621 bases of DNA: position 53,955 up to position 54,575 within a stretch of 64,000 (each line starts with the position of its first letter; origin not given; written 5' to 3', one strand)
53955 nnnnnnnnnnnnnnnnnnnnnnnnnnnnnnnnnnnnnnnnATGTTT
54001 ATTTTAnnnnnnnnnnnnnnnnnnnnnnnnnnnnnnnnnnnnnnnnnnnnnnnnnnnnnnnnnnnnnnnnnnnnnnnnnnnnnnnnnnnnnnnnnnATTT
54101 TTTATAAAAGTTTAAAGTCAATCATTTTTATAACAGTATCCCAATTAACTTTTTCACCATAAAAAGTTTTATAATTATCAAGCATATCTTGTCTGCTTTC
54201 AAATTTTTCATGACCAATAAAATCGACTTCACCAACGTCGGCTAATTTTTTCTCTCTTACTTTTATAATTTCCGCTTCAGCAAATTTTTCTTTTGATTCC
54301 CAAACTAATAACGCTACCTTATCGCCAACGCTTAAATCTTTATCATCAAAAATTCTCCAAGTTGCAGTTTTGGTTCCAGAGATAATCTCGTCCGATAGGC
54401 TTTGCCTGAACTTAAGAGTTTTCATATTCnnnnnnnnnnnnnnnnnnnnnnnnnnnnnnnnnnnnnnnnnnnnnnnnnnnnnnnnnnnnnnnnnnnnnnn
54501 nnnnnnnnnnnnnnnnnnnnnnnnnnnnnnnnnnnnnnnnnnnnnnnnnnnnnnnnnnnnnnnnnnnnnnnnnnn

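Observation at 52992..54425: Nucleoside/modified-base handling mini-cluster between secA and ileS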

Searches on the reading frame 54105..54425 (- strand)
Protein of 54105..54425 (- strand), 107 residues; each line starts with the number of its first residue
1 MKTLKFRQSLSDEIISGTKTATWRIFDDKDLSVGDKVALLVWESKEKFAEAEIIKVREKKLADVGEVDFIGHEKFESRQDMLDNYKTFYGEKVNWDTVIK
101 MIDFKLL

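Call 3: search_protein_families(library=pfam, max_evalue=1, proteins=[window:54105-54425:-])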
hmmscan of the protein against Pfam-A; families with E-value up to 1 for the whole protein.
seq(107 aa): 2 families
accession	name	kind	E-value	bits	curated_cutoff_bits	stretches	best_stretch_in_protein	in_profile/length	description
PF04266.20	ASCH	-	8.1e-10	39.8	21.2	1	4-105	1-100/103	ASCH domain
PF12961.13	DUF3850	-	0.00051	20.6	22.9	1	3-49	3-49/77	Domain of unknown function (DUF3850)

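Call 4: search_protein_families(library=ncbifam, max_evalue=1, proteins=[window:54105-54425:-])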
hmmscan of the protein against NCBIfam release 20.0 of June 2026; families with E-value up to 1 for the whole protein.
seq(107 aa): 1 family
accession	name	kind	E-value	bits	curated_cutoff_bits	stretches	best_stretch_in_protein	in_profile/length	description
NF003443.0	PRK04980.1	equivalog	1.1e-05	25.6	93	1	3-66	5-68/104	N(4)-acetylcytidine aminohydrolase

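Call 36: search_solved_structures(query=window:54105-54425:-, max_evalue=10, show_alignments=4)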
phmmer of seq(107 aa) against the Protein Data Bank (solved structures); distinct sequences matched with E-value up to 10: 1.
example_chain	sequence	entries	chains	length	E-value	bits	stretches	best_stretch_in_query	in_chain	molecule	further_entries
3kbg_A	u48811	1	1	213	1.1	12.8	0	11-57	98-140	30S ribosomal protein S4e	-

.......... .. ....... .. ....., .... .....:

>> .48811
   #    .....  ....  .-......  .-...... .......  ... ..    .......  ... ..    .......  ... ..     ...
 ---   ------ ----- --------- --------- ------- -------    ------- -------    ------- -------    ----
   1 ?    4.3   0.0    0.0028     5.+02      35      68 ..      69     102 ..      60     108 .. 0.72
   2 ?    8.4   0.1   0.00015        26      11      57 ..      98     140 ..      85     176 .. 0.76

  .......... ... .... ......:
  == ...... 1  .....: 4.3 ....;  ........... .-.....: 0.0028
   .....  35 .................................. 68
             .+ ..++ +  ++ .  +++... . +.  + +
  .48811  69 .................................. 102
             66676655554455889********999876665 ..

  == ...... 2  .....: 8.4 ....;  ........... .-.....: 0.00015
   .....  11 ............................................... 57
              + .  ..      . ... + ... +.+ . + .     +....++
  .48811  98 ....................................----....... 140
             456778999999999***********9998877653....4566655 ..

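Call 69: search_protein_families(library=phrogs, max_evalue=0.01, proteins=[window:54105-54425:-])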
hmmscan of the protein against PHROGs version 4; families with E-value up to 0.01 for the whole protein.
seq(107 aa): 3 families
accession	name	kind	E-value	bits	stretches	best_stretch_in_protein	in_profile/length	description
phrog_32075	-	unknown function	2e-13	51.8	1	1-104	10-113/120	-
phrog_26552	-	unknown function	2.9e-07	31.2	1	4-104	11-111/206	-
phrog_36791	-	unknown function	0.0064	17.9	0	53-92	28-65/79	-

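Call 70: search_protein_families(library=padloc, max_evalue=0.01, proteins=[window:54105-54425:-])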
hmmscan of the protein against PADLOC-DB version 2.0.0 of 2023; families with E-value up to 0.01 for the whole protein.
seq(107 aa): 0 families
